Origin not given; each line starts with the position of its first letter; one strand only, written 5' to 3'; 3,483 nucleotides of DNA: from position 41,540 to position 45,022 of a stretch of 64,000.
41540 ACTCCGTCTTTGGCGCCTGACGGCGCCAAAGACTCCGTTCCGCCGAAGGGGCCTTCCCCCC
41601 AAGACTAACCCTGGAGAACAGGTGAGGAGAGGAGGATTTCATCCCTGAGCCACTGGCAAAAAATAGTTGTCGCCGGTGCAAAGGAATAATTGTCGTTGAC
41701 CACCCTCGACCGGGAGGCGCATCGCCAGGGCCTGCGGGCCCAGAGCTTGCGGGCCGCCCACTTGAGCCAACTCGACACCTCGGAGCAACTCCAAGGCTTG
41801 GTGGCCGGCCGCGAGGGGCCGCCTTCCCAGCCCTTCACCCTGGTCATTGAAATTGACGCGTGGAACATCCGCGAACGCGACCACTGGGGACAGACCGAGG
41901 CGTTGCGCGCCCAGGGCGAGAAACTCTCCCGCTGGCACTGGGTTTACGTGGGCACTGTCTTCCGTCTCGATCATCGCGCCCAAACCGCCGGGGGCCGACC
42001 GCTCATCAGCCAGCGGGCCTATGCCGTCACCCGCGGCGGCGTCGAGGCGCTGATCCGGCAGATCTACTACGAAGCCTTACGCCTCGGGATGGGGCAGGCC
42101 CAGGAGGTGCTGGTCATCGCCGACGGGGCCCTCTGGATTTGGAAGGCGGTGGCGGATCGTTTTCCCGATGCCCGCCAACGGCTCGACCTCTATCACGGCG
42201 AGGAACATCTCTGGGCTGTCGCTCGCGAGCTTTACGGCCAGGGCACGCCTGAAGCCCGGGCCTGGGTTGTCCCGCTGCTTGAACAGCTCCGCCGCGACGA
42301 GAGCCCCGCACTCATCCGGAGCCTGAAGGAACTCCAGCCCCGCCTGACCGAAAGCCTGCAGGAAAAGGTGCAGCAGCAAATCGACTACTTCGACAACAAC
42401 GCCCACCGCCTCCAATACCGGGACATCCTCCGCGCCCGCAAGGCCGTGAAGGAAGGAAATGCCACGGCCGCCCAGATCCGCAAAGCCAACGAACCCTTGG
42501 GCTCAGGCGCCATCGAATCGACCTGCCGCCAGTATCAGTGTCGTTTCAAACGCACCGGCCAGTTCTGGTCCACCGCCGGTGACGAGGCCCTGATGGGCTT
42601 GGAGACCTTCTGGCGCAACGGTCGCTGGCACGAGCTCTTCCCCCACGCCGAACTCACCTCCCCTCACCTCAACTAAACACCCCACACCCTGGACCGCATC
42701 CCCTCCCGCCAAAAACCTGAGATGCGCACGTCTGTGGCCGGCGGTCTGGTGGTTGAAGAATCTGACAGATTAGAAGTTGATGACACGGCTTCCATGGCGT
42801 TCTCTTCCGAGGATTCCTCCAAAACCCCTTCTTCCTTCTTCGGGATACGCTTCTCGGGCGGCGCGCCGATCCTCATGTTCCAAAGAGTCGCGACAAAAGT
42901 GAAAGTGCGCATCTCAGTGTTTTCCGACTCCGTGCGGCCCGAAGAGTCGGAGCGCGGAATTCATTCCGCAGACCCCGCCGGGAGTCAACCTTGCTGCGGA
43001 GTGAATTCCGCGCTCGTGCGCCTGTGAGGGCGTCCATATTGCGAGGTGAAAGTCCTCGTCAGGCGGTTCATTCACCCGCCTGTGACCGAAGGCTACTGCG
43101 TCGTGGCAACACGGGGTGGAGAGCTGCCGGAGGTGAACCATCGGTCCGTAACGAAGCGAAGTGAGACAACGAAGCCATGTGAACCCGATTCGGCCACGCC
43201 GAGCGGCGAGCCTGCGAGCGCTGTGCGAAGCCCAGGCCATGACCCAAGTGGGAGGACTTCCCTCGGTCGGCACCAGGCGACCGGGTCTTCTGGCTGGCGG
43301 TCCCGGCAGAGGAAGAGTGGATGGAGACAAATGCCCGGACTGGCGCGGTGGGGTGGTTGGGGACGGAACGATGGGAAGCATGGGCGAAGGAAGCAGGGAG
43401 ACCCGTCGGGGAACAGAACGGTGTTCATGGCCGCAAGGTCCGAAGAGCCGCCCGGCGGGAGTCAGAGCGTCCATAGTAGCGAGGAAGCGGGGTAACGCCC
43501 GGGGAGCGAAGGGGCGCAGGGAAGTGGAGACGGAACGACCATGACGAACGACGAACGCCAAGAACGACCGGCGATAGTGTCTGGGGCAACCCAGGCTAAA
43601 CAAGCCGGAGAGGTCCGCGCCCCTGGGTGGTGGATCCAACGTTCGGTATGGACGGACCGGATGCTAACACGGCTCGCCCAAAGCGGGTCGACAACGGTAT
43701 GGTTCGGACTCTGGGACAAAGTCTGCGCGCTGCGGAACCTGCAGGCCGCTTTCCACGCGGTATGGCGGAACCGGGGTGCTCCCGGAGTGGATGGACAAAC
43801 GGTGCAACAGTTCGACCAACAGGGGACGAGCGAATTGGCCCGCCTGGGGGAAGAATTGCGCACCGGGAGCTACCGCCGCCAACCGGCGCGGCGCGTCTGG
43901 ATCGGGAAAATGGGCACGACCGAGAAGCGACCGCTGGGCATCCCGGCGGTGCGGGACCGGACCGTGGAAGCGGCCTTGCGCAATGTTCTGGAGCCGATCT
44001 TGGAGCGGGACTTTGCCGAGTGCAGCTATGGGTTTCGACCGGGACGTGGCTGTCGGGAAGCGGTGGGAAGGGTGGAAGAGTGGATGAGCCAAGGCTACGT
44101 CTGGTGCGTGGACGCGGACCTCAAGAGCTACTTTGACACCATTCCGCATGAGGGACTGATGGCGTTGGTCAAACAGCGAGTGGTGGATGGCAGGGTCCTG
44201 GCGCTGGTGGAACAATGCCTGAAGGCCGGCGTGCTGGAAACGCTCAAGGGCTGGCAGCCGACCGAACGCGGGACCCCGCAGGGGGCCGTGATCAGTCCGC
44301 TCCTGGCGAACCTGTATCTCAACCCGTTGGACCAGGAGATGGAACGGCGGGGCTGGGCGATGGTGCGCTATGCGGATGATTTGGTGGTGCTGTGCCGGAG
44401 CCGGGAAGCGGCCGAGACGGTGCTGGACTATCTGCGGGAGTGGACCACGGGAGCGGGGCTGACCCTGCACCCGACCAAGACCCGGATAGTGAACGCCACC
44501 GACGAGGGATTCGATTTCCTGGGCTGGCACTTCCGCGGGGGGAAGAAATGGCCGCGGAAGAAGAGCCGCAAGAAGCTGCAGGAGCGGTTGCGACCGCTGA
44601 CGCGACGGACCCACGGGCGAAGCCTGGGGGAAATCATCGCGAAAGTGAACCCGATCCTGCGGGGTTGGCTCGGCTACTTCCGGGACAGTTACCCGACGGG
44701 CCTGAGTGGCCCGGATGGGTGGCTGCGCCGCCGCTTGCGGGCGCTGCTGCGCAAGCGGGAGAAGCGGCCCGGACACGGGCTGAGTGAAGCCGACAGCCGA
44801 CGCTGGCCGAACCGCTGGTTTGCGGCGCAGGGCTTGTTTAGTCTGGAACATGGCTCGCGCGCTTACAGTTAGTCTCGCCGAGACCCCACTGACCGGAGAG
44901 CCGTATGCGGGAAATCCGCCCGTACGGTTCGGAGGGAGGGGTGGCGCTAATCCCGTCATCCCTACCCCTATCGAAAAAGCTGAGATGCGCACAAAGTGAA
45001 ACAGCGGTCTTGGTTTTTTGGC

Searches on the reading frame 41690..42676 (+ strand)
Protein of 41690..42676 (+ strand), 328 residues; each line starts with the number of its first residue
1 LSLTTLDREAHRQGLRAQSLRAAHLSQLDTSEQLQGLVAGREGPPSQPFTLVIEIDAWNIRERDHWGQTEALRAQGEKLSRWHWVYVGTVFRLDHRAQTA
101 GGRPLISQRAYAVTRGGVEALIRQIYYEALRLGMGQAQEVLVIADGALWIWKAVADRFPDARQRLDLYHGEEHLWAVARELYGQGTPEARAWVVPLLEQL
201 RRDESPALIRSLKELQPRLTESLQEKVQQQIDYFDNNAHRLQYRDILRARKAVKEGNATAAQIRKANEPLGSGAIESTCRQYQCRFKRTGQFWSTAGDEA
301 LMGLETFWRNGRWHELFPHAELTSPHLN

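Call 12: search_protein_families(library=pfam, proteins=[window:41690-42676:+], max_evalue=0.01)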
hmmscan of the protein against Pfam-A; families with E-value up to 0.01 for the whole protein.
window:41690-42676:+ (328 aa): 1 family
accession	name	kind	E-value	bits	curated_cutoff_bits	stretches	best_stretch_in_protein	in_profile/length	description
PF06782.17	UPF0236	-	0.00018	20.9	24.3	1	137-311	233-388/400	Uncharacterised protein family (UPF0236)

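Call 13: search_protein_families(library=ncbifam, proteins=[window:41690-42676:+], max_evalue=0.01)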
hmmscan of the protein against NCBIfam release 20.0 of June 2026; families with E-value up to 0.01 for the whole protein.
window:41690-42676:+ (328 aa): 3 families
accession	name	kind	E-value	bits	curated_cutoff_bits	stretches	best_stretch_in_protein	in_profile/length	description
NF033572.1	transpos_ISKra4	equivalog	1.8e-37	129.4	205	2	41-249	175-374/422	ISKra4 family transposase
NF033529.1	transpos_ISLre2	equivalog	2.8e-10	40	200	1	137-312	171-322/382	ISLre2 family transposase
NF041731.2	transpos_ISH6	equivalog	0.00024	20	240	1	138-303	232-397/414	ISH6 family transposase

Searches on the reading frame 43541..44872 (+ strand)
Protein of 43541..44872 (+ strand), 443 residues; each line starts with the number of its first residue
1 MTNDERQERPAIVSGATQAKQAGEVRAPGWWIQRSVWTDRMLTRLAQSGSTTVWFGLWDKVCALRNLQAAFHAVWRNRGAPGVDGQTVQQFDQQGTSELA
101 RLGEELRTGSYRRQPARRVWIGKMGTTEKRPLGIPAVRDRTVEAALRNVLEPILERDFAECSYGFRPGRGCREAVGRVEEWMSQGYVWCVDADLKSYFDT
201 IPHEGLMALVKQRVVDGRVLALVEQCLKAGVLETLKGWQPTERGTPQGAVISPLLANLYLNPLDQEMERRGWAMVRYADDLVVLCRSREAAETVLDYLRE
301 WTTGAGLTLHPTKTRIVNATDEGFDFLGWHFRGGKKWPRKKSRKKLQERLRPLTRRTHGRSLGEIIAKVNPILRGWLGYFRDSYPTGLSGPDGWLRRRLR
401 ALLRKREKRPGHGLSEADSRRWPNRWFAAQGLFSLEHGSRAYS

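Call 19: find_encoding_contigs(protein=window:43541-44872:+, flank=3000, max_places=10)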
Protein window:43541-44872:+ (443 aa): no gene with exactly this product is on record in the collection.

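Call 22: find_homologous_proteins(query=window:43541-44872:+, max_evalue=1e-50)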
Query window:43541-44872:+ (443 aa): 8000 proteins with E <= 1e-50 among 8000 candidates; the best 120 are listed.
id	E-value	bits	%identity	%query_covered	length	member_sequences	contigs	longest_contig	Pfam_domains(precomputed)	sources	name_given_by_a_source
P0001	6.2e-284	960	93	100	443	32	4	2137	PF00078.33,PF08388.17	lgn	-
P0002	3.9e-271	918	90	100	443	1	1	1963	PF00078.33,PF08388.17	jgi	-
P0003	4.1e-271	917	90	100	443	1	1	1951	PF00078.33,PF08388.17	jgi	jgi:RNA-directed DNA polymerase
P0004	8.5e-271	916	90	100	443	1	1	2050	PF00078.33,PF08388.17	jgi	-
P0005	9.4e-270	913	90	100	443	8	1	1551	PF00078.33,PF08388.17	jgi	jgi:RNA-directed DNA polymerase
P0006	1.6e-269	912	89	100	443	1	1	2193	PF00078.33,PF08388.17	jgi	jgi:RNA-directed DNA polymerase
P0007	6.0e-269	910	89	100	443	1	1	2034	PF00078.33,PF08388.17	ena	-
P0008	4.8e-268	907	90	100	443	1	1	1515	PF00078.33,PF08388.17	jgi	jgi:RNA-directed DNA polymerase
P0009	1.1e-267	906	89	100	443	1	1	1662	PF00078.33,PF08388.17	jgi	jgi:RNA-directed DNA polymerase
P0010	1.2e-266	903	89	100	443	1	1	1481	PF00078.33,PF08388.17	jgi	jgi:RNA-directed DNA polymerase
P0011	1.7e-266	902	89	100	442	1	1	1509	PF00078.33,PF08388.17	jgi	jgi:RNA-directed DNA polymerase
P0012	3.4e-265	898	88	100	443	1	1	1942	PF00078.33,PF08388.17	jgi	-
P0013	7.4e-265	897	88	100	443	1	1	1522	PF00078.33,PF08388.17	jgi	jgi:RNA-directed DNA polymerase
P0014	1.2e-260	883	88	100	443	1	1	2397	PF00078.33,PF08388.17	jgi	-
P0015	2.1e-260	882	87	100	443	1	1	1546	PF00078.33,PF08388.17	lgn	-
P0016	2.7e-259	878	87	100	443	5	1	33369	PF00078.33,PF08388.17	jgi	jgi:RNA-directed DNA polymerase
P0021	3.3e-248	842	83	100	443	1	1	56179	PF00078.33,PF08388.17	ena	-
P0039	3.1e-244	829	82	99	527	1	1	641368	PF00078.33,PF08388.17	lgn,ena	-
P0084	5.8e-236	802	79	100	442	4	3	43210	PF00078.33,PF08388.17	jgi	jgi:RNA-directed DNA polymerase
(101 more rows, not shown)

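Call 23: find_encoding_contigs(protein=P0001, flank=3000, max_places=10)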
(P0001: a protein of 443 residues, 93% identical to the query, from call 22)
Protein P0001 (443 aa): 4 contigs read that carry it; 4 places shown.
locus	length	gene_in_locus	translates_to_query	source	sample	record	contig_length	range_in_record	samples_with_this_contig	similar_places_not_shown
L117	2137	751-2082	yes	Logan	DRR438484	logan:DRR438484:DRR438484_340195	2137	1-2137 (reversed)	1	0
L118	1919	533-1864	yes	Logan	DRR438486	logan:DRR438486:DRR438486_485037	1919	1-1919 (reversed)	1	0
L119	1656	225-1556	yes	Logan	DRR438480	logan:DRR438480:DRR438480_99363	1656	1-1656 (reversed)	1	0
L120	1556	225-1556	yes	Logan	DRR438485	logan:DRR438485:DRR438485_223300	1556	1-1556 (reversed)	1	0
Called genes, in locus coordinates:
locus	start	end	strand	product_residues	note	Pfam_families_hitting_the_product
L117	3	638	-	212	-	?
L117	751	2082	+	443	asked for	PF00078:RVT_1, PF08388:GIIM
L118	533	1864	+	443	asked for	PF00078:RVT_1, PF08388:GIIM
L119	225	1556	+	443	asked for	PF00078:RVT_1, PF08388:GIIM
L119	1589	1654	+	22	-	?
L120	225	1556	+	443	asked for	PF00078:RVT_1, PF08388:GIIM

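Call 24: find_encoding_contigs(protein=P0016, flank=4000, max_places=6)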
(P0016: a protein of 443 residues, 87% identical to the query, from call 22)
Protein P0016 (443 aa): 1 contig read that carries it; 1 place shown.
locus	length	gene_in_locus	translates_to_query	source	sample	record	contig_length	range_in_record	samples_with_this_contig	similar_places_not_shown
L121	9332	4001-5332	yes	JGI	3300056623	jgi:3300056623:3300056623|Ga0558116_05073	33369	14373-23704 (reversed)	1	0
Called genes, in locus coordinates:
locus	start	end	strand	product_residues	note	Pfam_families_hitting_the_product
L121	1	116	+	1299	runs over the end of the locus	PF07953:Toxin_R_bind_N (faint), PF13385:Laminin_G_3, PF02210:Laminin_G_2 (faint), PF13385:Laminin_G_3, PF00047:ig (faint), PF07679:I-set (faint), PF13927:Ig_3 (weak), PF13385:Laminin_G_3, +1 more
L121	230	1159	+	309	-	PF01266:DAO (faint), PF07992:Pyr_redox_2, PF13738:Pyr_redox_3, PF00070:Pyr_redox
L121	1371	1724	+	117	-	PF00903:Glyoxalase, PF22677:Ble-like_N (weak), PF13669:Glyoxalase_4 (faint), PF18029:Glyoxalase_6 (weak)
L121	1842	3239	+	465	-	PF17651:Raco_middle, PF14574:RACo_C_ter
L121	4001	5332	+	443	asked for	PF00078:RVT_1, PF08388:GIIM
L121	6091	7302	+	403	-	PF00078:RVT_1, PF08388:GIIM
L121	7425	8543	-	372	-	PF26550:Tricorn_2nd (faint)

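Call 25: find_encoding_contigs(protein=P0021, flank=4000, max_places=6)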
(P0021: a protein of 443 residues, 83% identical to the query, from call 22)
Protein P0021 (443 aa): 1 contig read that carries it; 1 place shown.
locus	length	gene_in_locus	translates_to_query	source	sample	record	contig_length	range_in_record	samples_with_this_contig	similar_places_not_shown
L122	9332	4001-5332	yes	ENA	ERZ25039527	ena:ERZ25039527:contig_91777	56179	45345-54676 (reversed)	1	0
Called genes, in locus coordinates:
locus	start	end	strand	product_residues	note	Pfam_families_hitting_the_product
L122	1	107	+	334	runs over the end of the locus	PF02779:Transket_pyr, PF02780:Transketolase_C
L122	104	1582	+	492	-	PF00370:FGGY_N, PF02782:FGGY_C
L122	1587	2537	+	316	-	PF00532:Peripla_BP_1, PF13407:Peripla_BP_4, PF13377:Peripla_BP_3 (weak)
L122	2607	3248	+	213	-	PF10054:DUF2291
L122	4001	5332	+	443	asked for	PF00078:RVT_1, PF08388:GIIM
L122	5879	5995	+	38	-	-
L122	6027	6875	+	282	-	PF16822:ALGX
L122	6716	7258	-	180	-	-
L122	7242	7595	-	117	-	-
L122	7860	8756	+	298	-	PF01229:Glyco_hydro_39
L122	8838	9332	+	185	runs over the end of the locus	-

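Call 55: find_encoding_contigs(protein=P0039, flank=1500, max_places=3)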
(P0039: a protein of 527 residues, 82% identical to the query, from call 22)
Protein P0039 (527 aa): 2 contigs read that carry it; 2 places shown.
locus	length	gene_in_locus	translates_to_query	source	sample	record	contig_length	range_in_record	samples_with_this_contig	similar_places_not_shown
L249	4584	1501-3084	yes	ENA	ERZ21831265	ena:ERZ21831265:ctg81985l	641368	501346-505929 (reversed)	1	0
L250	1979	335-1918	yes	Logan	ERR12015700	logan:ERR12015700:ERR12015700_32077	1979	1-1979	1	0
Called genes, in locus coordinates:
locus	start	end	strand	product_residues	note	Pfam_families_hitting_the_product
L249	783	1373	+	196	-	-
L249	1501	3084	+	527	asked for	PF00078:RVT_1, PF08388:GIIM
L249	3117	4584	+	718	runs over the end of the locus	PF16216:GxGYxYP_N (faint), PF14323:GxGYxYP_C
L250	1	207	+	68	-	?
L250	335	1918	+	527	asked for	PF00078:RVT_1, PF08388:GIIM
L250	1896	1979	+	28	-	?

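Call 56: find_encoding_contigs(protein=P0084, flank=1500, max_places=4)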
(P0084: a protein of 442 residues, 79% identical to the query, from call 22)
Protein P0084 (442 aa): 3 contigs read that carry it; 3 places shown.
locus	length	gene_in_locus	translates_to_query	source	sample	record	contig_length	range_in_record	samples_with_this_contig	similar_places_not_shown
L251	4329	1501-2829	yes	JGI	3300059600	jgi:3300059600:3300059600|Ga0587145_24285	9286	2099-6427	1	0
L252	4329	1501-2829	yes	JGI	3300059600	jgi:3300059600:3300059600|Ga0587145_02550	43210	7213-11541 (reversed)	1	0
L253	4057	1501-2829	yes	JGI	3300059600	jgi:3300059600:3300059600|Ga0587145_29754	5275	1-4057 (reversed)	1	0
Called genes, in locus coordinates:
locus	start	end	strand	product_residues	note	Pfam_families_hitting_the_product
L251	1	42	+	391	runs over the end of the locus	PF02636:Methyltransf_28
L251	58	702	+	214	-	PF01048:PNP_UDP_1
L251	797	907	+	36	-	-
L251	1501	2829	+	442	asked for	PF00078:RVT_1, PF08388:GIIM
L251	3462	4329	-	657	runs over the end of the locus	PF01935:DUF87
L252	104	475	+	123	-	-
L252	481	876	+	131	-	-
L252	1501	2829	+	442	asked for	PF00078:RVT_1, PF08388:GIIM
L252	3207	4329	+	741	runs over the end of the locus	-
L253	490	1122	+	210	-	-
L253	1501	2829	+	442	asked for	PF00078:RVT_1, PF08388:GIIM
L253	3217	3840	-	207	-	-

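Call 57: find_encoding_contigs(protein=P0006, flank=1500, max_places=3)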
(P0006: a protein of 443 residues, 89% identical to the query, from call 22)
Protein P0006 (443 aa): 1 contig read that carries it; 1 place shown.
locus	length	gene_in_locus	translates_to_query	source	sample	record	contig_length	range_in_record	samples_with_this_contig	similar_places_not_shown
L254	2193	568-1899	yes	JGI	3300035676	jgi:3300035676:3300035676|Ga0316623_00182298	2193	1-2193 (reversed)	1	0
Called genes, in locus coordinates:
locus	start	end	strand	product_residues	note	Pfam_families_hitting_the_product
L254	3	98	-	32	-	?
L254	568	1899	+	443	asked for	PF00078:RVT_1, PF08388:GIIM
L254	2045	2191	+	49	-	?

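Call 69: search_dna_similar(query=window:43541-44872:+, collection=plasmids, mode=protein, max_rows=10)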
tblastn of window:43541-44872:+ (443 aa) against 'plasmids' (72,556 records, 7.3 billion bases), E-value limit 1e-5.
The search stops at 5000 records and this limit was reached: more records match than are counted here, and every count below describes the 5000 best-scoring records only.
Records with a match: at least 5000; places in all: 8051; records where one place covers at least 80% of the query: 66.
Best place of each record, by identity: <60% 5000.
By first word of the organism name: Klebsiella 3284; Escherichia 327; Bacillus 229; Enterobacter 160; Sinorhizobium 142; Citrobacter 75; Streptomyces 65; Pseudomonas 59; Bradyrhizobium 48; Salmonella 46; and 124 more.
By predicted mobility (MOB-suite, as given by PLSDB): conjugative 2621; non-mobilizable 1197; mobilizable 1182.
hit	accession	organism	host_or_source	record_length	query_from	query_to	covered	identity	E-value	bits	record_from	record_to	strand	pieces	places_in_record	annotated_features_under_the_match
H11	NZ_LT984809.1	Cupriavidus taiwanensis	-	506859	1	440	99%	47.9%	4e-109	361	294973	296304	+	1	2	ltrA: group II intron reverse transcriptase/maturase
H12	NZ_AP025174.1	Cupriavidus sp. P-10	-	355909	1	440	99%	47.7%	1e-108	359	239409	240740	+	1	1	ltrA: group II intron reverse transcriptase/maturase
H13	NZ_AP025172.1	Cupriavidus sp. P-10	-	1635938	1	440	99%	47.7%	1e-108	359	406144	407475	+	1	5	none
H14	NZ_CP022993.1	Paraburkholderia aromaticivorans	-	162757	1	435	98%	47.5%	1e-107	357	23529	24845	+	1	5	ltrA: group II intron reverse transcriptase/maturase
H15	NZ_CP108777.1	Embleya sp. NBC_00896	-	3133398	23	435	93%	39.7%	2e-67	240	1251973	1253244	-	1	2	none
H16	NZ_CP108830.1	Streptomyces sp. NBC_00857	-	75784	42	440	90%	39.9%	3e-62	225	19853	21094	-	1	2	ltrA: group II intron reverse transcriptase/maturase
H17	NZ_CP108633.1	Streptomyces sp. NBC_01136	-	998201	9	443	98%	36.0%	4e-56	207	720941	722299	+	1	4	ltrA: group II intron reverse transcriptase/maturase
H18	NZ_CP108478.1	Streptomyces mirabilis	-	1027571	42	440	90%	38.7%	3e-58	213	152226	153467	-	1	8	record has no annotation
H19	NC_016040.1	Sulfobacillus thermotolerans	-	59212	43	394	79%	43.4%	4e-79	274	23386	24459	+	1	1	ltrA: group II intron reverse transcriptase/maturase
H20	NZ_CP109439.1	Streptomyces sp. NBC_01483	-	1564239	9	382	84%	39.6%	2e-58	214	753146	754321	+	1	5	none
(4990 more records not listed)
